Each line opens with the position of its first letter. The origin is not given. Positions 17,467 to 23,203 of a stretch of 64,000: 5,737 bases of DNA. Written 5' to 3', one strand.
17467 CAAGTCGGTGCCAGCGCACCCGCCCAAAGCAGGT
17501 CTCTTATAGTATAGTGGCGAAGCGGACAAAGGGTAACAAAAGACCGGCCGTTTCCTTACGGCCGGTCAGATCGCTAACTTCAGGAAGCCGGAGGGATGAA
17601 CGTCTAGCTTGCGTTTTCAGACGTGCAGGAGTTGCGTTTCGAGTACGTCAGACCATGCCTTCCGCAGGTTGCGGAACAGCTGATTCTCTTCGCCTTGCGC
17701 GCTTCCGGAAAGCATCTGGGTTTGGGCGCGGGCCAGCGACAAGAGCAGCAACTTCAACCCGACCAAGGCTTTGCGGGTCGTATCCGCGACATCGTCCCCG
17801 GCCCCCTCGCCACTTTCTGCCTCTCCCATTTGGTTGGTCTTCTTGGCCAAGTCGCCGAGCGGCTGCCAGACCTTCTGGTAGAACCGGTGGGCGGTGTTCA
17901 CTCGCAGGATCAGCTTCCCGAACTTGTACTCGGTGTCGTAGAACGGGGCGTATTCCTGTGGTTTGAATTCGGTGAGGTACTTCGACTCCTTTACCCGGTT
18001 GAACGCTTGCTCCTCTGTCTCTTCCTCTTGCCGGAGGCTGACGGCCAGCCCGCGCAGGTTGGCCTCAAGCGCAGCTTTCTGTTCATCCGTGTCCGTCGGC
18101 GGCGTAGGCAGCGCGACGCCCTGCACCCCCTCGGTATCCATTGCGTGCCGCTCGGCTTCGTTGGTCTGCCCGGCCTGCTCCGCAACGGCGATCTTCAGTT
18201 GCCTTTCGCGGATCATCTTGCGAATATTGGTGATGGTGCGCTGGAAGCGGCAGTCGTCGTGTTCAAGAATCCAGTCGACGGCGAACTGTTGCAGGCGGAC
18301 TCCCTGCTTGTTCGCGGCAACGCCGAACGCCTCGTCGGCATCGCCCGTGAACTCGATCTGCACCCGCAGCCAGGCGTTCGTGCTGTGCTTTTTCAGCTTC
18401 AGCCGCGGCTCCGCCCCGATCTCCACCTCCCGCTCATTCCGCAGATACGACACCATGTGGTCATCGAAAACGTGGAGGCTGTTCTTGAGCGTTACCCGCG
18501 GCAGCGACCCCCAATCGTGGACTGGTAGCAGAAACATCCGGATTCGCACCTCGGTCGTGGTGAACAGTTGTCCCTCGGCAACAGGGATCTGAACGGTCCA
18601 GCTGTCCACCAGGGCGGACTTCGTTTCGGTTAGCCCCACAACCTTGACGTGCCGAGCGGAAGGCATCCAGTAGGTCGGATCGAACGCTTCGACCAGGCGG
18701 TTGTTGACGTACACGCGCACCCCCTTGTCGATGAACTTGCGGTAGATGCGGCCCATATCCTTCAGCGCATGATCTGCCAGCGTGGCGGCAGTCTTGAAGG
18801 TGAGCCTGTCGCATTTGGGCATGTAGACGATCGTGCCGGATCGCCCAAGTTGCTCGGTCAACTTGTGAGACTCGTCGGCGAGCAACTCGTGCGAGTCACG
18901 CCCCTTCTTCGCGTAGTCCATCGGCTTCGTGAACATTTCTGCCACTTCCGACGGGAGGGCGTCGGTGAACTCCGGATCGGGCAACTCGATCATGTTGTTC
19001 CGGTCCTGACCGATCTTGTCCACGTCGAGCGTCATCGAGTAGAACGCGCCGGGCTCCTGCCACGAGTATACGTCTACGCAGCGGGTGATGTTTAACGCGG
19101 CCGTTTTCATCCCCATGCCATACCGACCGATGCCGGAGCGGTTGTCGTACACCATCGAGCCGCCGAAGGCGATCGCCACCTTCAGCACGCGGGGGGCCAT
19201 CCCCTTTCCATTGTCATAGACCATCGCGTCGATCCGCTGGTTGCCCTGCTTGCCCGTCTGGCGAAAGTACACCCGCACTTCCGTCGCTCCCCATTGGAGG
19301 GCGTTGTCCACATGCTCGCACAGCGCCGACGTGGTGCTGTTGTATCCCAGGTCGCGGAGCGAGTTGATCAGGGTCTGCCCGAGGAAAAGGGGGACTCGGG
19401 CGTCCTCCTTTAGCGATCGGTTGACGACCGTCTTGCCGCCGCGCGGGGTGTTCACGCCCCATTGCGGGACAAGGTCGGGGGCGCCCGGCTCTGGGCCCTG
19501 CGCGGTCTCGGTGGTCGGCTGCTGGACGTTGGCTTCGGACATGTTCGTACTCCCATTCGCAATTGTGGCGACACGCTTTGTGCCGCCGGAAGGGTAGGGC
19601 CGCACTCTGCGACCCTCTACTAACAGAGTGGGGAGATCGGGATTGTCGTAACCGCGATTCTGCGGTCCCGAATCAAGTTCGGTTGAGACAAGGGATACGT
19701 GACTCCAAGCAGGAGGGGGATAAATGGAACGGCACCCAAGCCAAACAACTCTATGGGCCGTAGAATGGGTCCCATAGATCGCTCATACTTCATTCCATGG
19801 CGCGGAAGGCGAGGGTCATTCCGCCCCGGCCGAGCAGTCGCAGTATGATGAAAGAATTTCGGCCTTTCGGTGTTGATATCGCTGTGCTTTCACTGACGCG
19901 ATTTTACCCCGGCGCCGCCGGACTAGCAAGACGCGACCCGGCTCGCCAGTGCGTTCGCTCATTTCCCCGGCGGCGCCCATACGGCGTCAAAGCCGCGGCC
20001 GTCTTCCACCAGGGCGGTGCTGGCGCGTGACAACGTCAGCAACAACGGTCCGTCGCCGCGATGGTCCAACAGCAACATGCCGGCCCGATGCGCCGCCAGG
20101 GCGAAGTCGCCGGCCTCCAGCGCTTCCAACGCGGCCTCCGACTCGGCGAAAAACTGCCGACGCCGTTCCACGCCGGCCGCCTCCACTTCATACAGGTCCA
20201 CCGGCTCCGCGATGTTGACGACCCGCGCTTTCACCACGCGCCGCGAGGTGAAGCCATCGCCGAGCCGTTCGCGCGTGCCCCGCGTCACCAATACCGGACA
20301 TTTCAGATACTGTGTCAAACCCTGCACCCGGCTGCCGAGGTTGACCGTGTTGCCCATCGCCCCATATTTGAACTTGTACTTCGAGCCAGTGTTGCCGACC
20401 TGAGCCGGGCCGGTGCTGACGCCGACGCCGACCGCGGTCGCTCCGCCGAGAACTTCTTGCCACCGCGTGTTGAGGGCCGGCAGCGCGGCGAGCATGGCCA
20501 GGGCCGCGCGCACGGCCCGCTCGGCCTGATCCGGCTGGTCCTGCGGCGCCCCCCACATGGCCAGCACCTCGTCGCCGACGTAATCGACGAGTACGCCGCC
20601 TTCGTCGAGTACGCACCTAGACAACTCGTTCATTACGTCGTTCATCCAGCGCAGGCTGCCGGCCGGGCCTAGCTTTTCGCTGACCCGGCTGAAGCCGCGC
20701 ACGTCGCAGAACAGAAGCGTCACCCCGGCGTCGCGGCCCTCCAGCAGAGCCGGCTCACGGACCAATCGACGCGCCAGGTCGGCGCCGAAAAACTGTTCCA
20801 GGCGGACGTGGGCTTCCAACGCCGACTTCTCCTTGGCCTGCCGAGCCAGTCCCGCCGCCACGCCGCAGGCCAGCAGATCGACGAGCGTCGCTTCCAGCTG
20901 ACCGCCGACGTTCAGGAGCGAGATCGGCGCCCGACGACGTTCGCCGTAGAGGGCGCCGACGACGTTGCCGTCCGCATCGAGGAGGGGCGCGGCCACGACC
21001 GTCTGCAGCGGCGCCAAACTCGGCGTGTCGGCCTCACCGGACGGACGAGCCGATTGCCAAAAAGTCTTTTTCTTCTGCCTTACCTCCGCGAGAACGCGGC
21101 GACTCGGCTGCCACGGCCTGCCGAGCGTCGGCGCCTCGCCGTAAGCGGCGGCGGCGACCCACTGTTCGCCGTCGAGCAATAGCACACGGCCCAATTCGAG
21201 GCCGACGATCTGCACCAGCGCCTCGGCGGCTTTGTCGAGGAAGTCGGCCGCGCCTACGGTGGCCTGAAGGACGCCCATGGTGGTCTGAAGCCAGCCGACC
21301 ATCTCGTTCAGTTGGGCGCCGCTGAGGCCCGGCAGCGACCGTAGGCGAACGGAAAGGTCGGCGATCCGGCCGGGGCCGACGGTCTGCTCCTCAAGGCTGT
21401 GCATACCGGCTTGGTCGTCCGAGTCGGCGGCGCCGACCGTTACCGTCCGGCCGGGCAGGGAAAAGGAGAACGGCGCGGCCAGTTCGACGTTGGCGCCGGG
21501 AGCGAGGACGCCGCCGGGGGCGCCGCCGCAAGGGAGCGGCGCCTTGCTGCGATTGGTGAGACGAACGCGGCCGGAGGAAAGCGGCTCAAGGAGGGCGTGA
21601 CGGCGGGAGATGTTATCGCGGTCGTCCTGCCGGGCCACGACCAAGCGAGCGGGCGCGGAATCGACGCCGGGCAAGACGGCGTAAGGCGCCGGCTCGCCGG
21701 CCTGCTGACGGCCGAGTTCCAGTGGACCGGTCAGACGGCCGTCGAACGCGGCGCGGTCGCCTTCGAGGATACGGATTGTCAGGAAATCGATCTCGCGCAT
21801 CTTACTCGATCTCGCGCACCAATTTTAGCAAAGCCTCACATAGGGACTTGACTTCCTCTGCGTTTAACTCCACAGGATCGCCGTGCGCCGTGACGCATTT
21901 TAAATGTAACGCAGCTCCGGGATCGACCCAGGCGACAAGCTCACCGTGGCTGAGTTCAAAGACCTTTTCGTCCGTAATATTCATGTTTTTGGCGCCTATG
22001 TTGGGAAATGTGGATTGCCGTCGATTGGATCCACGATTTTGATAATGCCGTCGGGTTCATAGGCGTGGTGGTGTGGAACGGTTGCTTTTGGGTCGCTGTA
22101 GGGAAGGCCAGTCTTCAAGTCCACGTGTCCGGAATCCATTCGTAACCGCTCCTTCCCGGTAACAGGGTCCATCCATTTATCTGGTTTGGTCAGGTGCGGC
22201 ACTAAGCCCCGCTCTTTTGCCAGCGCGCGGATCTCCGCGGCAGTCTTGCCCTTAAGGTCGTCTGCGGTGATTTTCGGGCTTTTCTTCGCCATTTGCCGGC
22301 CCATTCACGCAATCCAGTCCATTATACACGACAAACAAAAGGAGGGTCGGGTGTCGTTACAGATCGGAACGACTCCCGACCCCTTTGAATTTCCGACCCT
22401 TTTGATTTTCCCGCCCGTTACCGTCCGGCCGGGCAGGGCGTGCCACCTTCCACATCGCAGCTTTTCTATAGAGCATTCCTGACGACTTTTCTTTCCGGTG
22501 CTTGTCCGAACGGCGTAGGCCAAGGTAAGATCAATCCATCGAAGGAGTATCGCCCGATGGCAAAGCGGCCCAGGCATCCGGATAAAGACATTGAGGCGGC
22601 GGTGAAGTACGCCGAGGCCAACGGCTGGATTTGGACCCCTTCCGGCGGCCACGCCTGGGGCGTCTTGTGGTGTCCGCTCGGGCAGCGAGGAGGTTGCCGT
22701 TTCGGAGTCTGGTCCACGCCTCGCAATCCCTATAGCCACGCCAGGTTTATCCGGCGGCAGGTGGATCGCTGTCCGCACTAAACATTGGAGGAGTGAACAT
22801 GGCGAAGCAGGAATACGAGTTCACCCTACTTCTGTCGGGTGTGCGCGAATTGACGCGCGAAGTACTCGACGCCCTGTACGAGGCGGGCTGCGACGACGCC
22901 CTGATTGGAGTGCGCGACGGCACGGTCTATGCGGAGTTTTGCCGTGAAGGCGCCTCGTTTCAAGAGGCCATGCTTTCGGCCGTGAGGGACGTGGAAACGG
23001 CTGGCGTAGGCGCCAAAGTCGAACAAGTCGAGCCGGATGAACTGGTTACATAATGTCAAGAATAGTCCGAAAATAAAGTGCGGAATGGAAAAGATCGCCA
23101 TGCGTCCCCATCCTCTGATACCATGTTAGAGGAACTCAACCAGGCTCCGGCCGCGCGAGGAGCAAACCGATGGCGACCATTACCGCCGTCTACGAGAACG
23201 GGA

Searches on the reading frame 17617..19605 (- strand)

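Call 10: search_protein_families(library=pfam, proteins=[window:17617-19605:-], max_evalue=0.01)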
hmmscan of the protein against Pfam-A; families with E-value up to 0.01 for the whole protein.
window:17617-19605:- (662 aa): 2 families
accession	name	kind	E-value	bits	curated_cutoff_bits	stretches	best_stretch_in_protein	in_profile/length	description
PF13589.12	HATPase_c_3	-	4.2e-17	62.9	25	1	91-212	3-122/137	Histidine kinase-, DNA gyrase B-, and HSP90-like ATPase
PF02518.31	HATPase_c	-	0.00098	20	26.4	1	94-175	9-85/111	Histidine kinase-, DNA gyrase B-, and HSP90-like ATPase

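Call 13: search_protein_families(library=padloc, proteins=[window:17617-19605:-], max_evalue=0.001)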
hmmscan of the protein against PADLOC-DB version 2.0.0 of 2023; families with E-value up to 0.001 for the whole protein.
window:17617-19605:- (662 aa): 1 family
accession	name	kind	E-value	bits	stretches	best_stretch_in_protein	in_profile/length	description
PDLC02204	MzaB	-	1.4e-12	44.9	1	79-195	14-128/500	-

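Call 14: search_protein_families(library=ncbifam, proteins=[window:17617-19605:-], max_evalue=0.001)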
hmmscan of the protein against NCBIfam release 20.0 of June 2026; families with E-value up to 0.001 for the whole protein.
window:17617-19605:- (662 aa): 2 families
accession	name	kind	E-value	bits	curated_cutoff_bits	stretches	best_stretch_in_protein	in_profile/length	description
NF041932.1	MzaB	equivalog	2.8e-14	52.4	850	1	79-204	1-122/480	MZA anti-phage system associated ATPase MzaB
NF050001.1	restrict_BbrUII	equivalog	0.0005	18.7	550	1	80-204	7-137/659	BbrUII/HgiDII family restriction enzyme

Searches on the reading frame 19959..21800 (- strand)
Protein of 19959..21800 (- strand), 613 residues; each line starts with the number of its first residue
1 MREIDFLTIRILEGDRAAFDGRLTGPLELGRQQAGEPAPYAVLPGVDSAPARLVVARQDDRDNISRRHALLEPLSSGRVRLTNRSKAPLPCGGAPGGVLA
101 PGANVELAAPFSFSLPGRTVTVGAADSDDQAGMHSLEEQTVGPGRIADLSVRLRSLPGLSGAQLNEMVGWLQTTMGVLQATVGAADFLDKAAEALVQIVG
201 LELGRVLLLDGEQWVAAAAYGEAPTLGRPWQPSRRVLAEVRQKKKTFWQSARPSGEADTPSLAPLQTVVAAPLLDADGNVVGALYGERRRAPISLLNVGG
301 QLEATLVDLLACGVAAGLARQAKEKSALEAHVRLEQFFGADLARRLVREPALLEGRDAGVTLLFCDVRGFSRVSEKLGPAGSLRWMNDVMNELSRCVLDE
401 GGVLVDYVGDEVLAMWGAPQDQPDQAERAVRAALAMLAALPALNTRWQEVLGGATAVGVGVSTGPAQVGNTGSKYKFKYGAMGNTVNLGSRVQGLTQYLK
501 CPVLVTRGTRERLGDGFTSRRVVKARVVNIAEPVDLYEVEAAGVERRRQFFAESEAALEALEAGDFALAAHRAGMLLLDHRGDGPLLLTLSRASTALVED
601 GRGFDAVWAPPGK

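Call 10: search_protein_families(library=pfam, proteins=[window:19959-21800:-], max_evalue=0.01)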
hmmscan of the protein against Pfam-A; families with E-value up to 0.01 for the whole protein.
window:19959-21800:- (613 aa): 3 families
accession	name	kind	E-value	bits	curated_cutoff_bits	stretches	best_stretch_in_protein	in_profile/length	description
PF00211.25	Guanylate_cyc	-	2.2e-15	57.2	21.9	1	359-514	8-156/183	Adenylate and Guanylate cyclase catalytic domain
PF00990.26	GGDEF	-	0.0054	16.9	23.8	1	357-444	30-117/161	Diguanylate cyclase, GGDEF domain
PF13492.12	GAF_3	-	0.0055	17.6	27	0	186-290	4-104/129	GAF domain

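Call 13: search_protein_families(library=padloc, proteins=[window:19959-21800:-], max_evalue=0.001)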
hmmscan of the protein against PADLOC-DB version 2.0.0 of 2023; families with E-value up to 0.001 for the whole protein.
window:19959-21800:- (613 aa): 5 families
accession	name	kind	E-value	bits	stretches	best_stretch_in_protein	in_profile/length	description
PDLC00734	PycC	-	1.3e-13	48.8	1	360-492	190-320/374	Pycsar cyclase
PDLC02367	PycC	-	5.8e-09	33.7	1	360-506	44-185/226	-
PDLC00765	PycC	-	2.7e-05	21.4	1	362-493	260-394/477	Pycsar cyclase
PDLC02366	PycC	-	0.00039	17.5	1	364-488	282-410/486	-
PDLC00766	PycC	-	0.00069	17.1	0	360-496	44-180/232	Pycsar cyclase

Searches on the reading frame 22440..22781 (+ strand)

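Call 50: search_protein_families(library=phrogs, proteins=[window:22440-22781:+], max_evalue=0.001)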
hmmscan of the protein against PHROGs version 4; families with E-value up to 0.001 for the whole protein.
window:22440-22781:+ (113 aa): 1 family
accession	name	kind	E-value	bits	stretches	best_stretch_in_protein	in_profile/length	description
phrog_5923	-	unknown function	4.8e-17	63.2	1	45-112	3-74/80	-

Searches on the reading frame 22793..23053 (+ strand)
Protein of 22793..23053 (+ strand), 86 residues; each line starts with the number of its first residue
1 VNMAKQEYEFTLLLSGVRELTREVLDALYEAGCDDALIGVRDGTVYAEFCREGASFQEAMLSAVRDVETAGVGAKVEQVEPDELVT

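Call 50: search_protein_families(library=phrogs, proteins=[window:22793-23053:+], max_evalue=0.001)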
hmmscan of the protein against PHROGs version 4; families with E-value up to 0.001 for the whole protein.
window:22793-23053:+ (86 aa): 1 family
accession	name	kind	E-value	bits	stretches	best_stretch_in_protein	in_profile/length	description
phrog_2620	-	integration and excision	2.1e-21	77.7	1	8-82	4-78/187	excisionase and transcriptional regulator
